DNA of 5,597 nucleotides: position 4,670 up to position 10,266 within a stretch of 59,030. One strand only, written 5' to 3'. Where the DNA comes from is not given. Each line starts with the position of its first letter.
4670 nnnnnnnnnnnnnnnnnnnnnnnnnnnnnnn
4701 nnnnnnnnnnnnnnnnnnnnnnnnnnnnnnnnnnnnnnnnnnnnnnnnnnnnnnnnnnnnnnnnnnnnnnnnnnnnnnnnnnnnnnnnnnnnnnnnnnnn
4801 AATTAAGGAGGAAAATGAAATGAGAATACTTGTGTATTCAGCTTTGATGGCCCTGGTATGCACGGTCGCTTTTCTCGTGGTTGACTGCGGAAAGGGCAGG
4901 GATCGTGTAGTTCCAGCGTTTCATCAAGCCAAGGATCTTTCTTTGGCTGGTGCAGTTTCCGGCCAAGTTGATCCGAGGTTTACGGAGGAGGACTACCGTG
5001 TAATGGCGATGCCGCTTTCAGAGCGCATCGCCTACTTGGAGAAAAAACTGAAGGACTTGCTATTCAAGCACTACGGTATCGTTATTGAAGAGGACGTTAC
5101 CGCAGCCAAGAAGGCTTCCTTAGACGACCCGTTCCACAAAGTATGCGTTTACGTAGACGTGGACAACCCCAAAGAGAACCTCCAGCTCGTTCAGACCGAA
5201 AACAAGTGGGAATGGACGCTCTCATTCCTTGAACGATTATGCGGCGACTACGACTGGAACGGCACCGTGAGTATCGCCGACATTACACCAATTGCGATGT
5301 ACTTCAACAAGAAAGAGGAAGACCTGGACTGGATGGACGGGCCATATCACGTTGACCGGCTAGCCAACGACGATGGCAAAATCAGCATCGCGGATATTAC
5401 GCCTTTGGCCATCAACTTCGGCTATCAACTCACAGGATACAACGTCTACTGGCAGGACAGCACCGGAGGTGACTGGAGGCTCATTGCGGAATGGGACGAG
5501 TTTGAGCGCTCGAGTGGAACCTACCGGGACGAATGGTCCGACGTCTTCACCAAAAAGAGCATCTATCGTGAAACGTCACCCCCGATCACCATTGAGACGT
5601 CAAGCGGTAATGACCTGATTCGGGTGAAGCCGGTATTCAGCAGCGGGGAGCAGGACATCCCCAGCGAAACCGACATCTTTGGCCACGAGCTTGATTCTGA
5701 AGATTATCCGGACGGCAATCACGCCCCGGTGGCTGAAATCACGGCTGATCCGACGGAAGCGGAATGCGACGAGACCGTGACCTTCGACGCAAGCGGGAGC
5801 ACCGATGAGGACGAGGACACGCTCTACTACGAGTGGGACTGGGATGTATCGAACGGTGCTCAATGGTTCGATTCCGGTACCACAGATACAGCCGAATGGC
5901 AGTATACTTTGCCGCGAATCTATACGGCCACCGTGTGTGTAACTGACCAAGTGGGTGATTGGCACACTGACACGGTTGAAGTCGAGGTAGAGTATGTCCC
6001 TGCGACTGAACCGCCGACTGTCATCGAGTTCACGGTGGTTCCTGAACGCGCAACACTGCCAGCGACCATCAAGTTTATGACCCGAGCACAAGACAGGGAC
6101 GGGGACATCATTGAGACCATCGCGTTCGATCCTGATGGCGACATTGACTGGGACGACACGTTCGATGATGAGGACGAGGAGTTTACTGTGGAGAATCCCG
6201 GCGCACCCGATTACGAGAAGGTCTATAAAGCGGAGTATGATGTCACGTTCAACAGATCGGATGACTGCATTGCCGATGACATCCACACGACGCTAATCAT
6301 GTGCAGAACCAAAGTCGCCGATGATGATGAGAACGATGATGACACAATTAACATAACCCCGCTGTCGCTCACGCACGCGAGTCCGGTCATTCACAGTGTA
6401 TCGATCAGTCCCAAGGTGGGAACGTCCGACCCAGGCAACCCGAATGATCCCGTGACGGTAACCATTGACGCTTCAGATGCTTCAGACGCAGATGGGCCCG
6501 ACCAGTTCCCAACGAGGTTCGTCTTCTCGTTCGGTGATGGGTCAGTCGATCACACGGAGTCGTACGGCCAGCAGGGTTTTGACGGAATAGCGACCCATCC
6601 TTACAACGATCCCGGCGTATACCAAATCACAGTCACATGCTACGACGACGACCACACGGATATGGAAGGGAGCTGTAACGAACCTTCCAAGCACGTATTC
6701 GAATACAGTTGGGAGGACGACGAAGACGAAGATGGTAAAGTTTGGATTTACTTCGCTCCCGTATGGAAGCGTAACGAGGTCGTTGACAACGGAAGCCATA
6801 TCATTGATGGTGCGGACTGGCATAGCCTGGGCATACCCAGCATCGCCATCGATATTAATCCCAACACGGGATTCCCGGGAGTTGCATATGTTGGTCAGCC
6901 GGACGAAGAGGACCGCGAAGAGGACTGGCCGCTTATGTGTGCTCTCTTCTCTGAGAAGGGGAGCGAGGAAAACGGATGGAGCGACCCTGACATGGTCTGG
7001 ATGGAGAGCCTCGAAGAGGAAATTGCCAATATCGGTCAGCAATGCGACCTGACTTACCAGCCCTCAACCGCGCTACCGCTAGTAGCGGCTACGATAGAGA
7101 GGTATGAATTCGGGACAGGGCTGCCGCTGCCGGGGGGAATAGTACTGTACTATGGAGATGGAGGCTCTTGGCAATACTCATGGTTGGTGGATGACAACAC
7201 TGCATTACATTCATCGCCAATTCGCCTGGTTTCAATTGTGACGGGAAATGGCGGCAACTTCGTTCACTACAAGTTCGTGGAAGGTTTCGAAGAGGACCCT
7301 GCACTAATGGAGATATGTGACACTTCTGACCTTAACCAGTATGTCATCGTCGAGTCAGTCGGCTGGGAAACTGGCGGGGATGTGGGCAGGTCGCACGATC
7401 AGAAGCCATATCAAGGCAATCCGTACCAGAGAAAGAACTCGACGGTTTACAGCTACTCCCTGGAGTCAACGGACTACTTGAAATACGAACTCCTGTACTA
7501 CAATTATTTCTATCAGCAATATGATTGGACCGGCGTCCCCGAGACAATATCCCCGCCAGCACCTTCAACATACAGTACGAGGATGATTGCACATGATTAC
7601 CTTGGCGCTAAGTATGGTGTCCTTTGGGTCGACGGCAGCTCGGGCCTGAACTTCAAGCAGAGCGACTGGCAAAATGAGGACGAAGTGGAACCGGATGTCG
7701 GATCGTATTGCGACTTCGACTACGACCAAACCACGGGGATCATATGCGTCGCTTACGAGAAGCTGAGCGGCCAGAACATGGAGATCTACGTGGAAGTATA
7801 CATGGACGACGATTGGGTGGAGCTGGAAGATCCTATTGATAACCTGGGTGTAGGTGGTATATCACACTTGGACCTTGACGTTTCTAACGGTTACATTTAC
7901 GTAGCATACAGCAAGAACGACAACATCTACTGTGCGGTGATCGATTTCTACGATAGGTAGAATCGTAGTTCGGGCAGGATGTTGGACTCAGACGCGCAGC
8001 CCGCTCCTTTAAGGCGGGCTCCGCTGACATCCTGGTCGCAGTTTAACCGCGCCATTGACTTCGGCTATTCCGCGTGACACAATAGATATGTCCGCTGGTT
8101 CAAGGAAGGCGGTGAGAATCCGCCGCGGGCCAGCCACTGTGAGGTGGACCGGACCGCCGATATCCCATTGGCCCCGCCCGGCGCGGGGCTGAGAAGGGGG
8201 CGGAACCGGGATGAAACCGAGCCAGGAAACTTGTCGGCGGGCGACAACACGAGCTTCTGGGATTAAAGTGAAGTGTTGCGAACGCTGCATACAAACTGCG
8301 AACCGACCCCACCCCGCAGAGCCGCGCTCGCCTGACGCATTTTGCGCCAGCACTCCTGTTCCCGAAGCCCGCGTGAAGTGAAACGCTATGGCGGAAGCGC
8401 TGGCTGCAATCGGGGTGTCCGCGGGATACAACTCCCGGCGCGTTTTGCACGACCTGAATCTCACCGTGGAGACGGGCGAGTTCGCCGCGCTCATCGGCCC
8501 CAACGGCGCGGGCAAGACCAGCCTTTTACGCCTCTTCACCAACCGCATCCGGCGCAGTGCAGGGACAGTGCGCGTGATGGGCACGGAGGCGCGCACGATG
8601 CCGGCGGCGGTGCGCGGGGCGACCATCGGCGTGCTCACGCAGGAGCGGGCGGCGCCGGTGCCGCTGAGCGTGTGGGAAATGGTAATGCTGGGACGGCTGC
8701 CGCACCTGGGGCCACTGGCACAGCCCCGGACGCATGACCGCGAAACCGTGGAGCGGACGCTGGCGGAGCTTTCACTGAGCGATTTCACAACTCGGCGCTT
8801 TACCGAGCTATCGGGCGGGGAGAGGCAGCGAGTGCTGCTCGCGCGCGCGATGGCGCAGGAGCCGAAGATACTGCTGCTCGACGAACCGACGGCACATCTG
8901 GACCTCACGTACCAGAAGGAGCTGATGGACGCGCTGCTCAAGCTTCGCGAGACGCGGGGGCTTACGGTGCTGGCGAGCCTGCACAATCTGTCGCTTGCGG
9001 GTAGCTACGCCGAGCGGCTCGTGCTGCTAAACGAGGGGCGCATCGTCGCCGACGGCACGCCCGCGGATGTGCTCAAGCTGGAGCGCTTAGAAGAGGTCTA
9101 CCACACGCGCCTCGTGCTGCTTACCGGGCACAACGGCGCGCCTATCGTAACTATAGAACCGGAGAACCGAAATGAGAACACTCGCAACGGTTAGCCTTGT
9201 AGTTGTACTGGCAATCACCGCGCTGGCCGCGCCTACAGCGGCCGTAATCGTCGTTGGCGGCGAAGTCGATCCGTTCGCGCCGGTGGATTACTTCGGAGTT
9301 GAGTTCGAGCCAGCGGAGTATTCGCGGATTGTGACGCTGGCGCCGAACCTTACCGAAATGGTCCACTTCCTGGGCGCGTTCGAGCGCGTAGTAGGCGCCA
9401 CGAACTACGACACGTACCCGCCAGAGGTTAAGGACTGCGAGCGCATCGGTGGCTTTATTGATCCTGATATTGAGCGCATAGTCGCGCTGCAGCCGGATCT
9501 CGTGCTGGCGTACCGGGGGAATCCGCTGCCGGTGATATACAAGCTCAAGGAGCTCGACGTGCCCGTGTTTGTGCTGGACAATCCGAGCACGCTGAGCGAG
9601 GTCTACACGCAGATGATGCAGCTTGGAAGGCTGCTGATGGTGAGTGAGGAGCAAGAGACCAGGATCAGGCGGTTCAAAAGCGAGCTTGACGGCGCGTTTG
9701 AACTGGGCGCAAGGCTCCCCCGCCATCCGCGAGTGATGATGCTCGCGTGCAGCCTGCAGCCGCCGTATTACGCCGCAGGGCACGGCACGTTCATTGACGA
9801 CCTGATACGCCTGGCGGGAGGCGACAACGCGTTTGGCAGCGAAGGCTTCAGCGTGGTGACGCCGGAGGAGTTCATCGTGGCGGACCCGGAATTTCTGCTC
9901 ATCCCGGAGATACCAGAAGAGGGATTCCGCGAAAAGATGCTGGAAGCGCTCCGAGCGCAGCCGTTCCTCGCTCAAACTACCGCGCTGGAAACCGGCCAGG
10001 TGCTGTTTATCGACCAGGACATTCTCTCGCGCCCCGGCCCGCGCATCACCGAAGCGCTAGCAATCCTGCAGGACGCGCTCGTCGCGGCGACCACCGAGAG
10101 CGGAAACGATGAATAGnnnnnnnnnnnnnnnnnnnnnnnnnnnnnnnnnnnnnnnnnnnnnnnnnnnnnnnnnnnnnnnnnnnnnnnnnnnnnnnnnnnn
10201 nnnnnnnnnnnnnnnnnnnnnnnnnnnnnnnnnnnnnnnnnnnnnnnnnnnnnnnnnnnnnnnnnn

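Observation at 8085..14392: Cobalamin-riboswitch operon btuD-btuF-btuC-btuB ending in a beta-propeller lipoprotein (possible BtuG analogue)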

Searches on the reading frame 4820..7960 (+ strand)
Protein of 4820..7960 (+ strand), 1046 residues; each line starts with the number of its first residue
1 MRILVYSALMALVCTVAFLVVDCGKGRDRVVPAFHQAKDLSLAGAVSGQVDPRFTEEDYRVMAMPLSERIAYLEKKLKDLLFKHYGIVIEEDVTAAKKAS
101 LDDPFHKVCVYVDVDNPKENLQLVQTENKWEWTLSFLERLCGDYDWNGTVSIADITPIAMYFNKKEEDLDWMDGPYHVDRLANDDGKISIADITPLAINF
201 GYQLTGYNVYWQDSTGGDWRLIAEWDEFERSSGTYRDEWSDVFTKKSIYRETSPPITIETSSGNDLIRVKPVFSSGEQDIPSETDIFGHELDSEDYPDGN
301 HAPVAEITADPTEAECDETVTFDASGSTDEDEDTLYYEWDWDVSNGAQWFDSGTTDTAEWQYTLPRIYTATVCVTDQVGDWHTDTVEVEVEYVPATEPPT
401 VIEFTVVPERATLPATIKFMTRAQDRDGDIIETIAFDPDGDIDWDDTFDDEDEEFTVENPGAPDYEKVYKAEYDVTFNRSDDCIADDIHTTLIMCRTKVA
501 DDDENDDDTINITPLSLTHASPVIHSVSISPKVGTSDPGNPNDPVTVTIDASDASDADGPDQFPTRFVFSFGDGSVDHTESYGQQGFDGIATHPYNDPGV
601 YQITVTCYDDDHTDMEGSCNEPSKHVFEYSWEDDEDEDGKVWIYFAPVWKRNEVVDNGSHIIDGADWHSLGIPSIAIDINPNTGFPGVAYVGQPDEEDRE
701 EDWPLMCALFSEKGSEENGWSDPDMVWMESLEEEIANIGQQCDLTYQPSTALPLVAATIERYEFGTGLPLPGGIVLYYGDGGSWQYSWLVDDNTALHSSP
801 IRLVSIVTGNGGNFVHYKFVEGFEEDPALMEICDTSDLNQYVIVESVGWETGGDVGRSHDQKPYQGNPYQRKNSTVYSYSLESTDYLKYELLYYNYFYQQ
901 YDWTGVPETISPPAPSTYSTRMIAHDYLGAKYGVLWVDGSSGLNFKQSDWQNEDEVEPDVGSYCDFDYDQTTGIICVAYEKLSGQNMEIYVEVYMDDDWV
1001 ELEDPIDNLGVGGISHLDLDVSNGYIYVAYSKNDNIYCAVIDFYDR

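Call 5: search_protein_families(library=pfam, proteins=[window:4820-7960:+], max_evalue=0.01)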
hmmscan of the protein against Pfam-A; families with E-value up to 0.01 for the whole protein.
window:4820-7960:+ (1046 aa): 3 families
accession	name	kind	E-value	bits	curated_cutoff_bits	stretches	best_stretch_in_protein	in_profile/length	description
PF18911.6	PKD_4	-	1.1e-15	57.8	27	2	300-390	1-85/85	PKD domain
PF00801.26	PKD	-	9.5e-11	42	23.5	2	536-609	8-67/80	PKD domain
PF22352.2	K319L-like_PKD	-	0.0013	19.1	27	1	317-390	11-84/84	K319L-like, PKD domain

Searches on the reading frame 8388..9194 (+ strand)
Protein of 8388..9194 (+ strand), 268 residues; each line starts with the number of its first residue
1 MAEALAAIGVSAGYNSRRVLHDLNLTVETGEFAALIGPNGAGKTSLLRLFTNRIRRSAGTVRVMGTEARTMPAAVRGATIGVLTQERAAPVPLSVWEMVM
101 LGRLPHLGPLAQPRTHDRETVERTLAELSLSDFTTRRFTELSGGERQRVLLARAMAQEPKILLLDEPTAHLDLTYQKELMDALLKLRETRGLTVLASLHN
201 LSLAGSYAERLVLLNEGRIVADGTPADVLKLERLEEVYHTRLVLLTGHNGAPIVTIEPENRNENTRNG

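Call 5: search_protein_families(library=pfam, proteins=[window:8388-9194:+], max_evalue=0.01)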
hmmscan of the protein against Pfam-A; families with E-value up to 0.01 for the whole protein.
window:8388-9194:+ (268 aa): 10 families
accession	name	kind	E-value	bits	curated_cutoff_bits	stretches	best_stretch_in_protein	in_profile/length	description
PF00005.33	ABC_tran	-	5.9e-33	114.8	25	1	20-169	1-137/137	ABC transporter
PF13304.12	AAA_21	-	1.8e-11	45.1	27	2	134-202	231-301/304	AAA domain, putative AbiEii toxin, Type IV TA system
PF02463.25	SMC_N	-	7.3e-06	26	40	1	31-190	25-190/220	RecF/RecN/SMC N terminal domain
PF13191.12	AAA_16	-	8.1e-05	23.6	32.6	1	26-166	18-140/167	AAA ATPase domain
PF00004.35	AAA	-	0.00017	22.4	21.2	0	35-69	3-35/131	ATPase family associated with various cellular activities (AAA)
PF13175.12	AAA_15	-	0.00021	21.5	32.1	0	32-50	25-43/374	AAA ATPase domain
PF13401.12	AAA_22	-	0.00027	21.7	27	1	29-76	4-51/130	AAA domain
PF13604.12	AAA_30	-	0.0019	18.4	27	1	28-70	16-58/191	AAA domain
PF13558.12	SbcC_Walker_B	-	0.0028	18.3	27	0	133-183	25-88/90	SbcC/RAD50-like, Walker B motif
PF07728.20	AAA_5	-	0.0094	16.4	22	0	35-61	4-31/139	AAA domain (dynein-related subfamily)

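Call 7: search_protein_families(library=ncbifam, proteins=[window:8388-9194:+], max_evalue=0.01)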
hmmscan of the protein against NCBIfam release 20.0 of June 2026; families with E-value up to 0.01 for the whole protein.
window:8388-9194:+ (268 aa): 192 families (the best 25 are shown)
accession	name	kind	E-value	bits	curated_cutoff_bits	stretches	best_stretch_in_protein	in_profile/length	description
TIGR03873.1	F420-0_ABC_ATP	hypoth_equivalog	1.9e-70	237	372.4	1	7-255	4-252/256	putative F420-0 ABC transporter ATP-binding protein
NF010068.0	PRK13548.1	equivalog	1.1e-66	224.6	261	1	3-254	4-257/261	heme ABC transporter ATP-binding protein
NF007082.0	PRK09536.1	equivalog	6e-62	210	537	1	10-259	9-258/402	corrinoid ABC transporter ATPase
NF008409.0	PRK11231.1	equivalog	6.6e-57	192.8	375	1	10-241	8-238/255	Fe(3+) dicitrate ABC transporter ATP-binding protein FecE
NF053840.1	MnTportMntADein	equivalog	6.6e-48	163.4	400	1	10-239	7-230/240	manganese ABC transporter ATP-binding protein MntA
NF052485.1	sider_ATP_EitC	equivalog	1.4e-47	162.2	485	1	16-241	14-235/251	siderophore ABC transporter ATP-binding protein EitC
NF007606.0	PRK10253.1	equivalog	4.5e-47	160.7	497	1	11-253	14-257/266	iron-enterobactin ABC transporter ATP-binding protein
NF007863.0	PRK10575.1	equivalog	8.2e-47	159.7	433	1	11-251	18-258/265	Fe3+-hydroxamate ABC transporter ATP-binding protein FhuC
TIGR02315.1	ABC_phnC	equivalog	8.3e-46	156.4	266.1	1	10-238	7-242/243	phosphonate ABC transporter ATP-binding protein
TIGR03771.1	anch_rpt_ABC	equivalog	4.9e-45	154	268.8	1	25-236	1-207/223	anchored repeat-type ABC transporter ATP-binding subunit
NF040873.1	AztA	equivalog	1.6e-44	151.8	220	1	13-210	1-188/191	zinc ABC transporter ATP-binding protein AztA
TIGR03864.1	PQQ_ABC_ATP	hypoth_equivalog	1e-43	149.5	302.25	1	5-238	2-232/236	ABC transporter, ATP-binding subunit, PQQ-dependent alcohol dehydrogenase system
NF010067.0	PRK13547.1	equivalog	4.5e-43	147.5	374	1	15-252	12-266/272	heme ABC transporter ATP-binding protein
TIGR01188.1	drrA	subfamily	2.3e-41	142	312.45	1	14-230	3-212/302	daunorubicin resistance ABC transporter, ATP-binding protein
TIGR00968.1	3a0106s01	subfamily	1.5e-37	129.4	342.75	1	10-229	6-219/237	sulfate ABC transporter ATP-binding protein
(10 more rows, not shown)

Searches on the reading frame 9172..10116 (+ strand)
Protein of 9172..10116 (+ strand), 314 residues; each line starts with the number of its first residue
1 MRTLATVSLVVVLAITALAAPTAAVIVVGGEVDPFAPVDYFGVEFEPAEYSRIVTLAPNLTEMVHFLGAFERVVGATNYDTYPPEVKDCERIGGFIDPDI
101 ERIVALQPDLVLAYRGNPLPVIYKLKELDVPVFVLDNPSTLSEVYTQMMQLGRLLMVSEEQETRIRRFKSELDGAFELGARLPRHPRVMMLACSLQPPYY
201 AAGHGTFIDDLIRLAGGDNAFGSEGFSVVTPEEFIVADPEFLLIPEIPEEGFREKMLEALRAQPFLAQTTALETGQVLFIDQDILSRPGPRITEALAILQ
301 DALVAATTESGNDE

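Call 5: search_protein_families(library=pfam, proteins=[window:9172-10116:+], max_evalue=0.01)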
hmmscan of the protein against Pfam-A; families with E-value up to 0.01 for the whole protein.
window:9172-10116:+ (314 aa): 1 family
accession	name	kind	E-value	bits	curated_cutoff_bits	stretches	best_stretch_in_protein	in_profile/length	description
PF01497.23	Peripla_BP_2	-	6.8e-30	104.7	27.5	1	53-283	1-234/235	Periplasmic binding protein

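Call 7: search_protein_families(library=ncbifam, proteins=[window:9172-10116:+], max_evalue=0.01)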
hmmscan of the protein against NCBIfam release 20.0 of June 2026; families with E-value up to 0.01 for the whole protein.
window:9172-10116:+ (314 aa): 6 families
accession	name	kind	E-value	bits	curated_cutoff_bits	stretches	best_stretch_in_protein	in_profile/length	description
TIGR04281.1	peripla_PGF_1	equivalog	7.5e-33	114.1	325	1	51-308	22-269/330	PGF-CTERM-anchored ABC transporter substrate-binding protein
NF002894.0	PRK03379.1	equivalog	4e-21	75.4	234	1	51-297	24-256/266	vitamin B12 ABC transporter substrate-binding protein BtuF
NF038402.1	TroA_like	subfamily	3.3e-16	59.5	30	1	52-249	1-190/219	helical backbone metal receptor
TIGR03659.1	IsdE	equivalog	1.1e-12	47.8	298.65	1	47-243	35-229/292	heme ABC transporter substrate-binding protein IsdE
NF008501.1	PRK11411.1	subfamily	2.8e-06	26.5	320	1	86-287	80-276/303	Fe(3+) dicitrate ABC transporter substrate-binding protein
TIGR03868.1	F420-O_ABCperi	hypoth_equivalog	2.8e-05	23.5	392.4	0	49-113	16-84/287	putative F420-0 ABC transporter substrate-binding protein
